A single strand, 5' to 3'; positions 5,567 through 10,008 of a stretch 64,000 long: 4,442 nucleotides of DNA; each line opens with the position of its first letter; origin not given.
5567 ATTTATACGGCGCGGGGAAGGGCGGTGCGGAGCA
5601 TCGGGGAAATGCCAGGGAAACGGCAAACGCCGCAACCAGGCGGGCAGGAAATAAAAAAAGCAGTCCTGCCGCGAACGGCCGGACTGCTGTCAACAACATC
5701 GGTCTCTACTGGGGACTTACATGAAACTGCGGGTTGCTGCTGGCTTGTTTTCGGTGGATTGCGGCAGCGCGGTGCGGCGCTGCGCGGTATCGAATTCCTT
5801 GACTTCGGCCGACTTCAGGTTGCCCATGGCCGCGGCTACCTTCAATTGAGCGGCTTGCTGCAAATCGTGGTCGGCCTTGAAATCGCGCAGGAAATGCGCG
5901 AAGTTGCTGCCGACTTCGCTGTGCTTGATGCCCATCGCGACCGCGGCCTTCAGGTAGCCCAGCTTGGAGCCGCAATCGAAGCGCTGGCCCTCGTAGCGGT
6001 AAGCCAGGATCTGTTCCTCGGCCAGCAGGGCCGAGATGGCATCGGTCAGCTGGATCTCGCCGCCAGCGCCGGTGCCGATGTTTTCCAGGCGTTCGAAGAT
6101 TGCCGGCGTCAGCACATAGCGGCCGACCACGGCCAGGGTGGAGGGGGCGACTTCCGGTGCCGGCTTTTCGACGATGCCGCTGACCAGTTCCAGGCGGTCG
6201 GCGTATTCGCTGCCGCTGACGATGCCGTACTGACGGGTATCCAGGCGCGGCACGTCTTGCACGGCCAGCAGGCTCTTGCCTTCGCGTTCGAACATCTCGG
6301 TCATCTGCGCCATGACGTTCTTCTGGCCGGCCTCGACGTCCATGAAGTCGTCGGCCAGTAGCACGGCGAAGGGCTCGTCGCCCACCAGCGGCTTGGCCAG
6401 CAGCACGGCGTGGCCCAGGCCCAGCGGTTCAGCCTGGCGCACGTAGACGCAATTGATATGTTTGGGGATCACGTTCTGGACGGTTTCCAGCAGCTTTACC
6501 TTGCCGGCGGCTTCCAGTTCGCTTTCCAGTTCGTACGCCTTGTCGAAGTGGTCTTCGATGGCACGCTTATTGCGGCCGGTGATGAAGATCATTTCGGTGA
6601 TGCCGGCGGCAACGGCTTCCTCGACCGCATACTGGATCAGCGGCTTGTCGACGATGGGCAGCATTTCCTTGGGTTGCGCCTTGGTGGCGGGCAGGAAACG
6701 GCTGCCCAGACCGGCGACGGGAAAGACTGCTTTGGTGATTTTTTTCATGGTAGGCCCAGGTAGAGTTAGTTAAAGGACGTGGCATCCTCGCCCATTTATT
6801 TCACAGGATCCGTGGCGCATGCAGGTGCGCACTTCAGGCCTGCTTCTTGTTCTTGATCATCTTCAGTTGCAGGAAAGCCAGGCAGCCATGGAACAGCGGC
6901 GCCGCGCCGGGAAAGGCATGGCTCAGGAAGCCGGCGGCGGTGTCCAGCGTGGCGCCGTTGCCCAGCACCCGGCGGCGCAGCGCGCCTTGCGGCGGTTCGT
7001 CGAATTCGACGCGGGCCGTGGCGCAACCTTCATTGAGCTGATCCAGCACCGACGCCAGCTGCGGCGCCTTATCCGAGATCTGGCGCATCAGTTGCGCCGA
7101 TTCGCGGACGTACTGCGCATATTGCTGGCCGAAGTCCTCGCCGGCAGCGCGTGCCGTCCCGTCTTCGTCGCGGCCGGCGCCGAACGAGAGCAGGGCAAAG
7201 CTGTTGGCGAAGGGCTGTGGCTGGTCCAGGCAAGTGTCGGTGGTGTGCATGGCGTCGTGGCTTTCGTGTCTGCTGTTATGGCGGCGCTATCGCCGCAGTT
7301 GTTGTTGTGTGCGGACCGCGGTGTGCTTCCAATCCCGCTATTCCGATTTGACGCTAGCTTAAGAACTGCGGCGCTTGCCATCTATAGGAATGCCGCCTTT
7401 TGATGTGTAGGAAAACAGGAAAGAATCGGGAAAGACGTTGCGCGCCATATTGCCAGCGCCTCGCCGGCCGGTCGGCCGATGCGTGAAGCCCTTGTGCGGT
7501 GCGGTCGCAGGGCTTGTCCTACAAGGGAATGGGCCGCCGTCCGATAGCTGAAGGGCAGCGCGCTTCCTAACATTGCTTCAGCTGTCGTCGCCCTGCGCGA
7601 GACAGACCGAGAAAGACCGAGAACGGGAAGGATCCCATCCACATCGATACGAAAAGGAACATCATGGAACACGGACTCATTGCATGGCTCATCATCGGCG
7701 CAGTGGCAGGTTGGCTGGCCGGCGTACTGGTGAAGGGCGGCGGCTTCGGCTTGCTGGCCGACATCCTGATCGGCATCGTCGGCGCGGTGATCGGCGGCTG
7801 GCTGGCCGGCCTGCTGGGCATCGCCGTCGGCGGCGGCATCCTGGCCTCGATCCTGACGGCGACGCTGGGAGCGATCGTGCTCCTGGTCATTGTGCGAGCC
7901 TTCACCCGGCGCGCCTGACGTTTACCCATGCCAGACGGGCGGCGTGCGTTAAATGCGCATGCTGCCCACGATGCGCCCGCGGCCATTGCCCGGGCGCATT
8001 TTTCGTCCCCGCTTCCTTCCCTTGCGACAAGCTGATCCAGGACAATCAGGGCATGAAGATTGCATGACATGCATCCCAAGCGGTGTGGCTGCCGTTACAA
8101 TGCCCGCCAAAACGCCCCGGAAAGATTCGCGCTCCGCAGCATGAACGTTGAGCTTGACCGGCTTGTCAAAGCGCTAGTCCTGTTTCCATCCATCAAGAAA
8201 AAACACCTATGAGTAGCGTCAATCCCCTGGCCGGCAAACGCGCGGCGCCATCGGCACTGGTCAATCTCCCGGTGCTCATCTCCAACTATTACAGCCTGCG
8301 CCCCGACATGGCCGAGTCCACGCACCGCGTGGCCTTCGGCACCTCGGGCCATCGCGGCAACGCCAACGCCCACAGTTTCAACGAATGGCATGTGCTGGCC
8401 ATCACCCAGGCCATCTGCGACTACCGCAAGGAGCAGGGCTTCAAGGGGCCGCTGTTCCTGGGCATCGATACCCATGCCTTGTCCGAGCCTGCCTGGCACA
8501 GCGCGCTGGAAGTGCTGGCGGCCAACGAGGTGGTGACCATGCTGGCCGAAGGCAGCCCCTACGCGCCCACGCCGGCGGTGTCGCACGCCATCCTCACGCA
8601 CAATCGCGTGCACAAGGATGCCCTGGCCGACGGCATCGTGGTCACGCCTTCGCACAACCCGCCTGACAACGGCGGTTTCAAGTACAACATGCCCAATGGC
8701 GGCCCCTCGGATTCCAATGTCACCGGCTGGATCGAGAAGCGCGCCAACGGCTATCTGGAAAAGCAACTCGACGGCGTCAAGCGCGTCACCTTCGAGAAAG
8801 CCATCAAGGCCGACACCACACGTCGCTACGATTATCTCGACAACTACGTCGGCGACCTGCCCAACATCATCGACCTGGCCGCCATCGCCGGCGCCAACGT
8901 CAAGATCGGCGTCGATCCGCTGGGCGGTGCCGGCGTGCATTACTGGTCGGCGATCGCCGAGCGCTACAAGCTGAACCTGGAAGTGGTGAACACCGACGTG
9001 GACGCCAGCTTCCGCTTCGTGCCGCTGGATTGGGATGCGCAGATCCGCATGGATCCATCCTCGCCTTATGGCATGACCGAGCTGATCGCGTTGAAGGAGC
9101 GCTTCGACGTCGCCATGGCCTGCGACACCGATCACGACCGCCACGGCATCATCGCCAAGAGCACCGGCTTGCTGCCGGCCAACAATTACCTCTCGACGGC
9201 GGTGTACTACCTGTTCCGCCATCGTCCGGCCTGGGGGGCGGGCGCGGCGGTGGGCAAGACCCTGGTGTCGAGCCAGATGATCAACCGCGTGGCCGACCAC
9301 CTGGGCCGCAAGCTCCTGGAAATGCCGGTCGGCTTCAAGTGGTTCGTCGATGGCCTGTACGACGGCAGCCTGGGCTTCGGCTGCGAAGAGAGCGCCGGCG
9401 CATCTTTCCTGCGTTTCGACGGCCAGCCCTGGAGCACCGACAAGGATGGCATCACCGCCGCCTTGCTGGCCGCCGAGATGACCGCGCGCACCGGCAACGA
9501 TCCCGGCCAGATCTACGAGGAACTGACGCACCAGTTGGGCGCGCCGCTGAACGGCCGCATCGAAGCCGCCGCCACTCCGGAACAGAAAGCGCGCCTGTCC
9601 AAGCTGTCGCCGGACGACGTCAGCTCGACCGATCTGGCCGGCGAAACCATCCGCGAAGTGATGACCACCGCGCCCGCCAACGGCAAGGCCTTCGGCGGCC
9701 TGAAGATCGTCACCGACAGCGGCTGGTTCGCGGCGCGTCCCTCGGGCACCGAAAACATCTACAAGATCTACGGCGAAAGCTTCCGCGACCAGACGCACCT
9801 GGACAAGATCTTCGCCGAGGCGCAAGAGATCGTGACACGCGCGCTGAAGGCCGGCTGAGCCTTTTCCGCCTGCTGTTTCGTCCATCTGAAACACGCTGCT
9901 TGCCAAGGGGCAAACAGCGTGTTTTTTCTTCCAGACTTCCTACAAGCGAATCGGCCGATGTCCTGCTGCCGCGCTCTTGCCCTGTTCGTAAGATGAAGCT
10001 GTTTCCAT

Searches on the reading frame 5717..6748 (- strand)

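Call 22: search_protein_families(library=pfam, proteins=[window:5717-6748:-], max_evalue=1e-8)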
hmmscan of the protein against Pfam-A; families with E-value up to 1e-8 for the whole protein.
window:5717-6748:- (343 aa): 1 family
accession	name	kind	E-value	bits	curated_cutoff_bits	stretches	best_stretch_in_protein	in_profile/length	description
PF00483.29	NTP_transferase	-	1.5e-26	93.9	21.2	1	11-269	6-239/245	Nucleotidyl transferase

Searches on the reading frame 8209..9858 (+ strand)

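Call 22: search_protein_families(library=pfam, proteins=[window:8209-9858:+], max_evalue=1e-8)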
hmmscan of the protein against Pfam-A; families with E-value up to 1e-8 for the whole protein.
window:8209-9858:+ (549 aa): 3 families
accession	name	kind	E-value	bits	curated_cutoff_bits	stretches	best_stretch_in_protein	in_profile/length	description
PF02878.22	PGM_PMM_I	-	1.3e-32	112.8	22.5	1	41-181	2-133/138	Phosphoglucomutase/phosphomannomutase, alpha/beta/alpha domain I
PF02880.22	PGM_PMM_III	-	7.4e-26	91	20.7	1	325-441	3-113/115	Phosphoglucomutase/phosphomannomutase, alpha/beta/alpha domain III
PF02879.22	PGM_PMM_II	-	1.1e-10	42.4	29.3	1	212-316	2-100/103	Phosphoglucomutase/phosphomannomutase, alpha/beta/alpha domain II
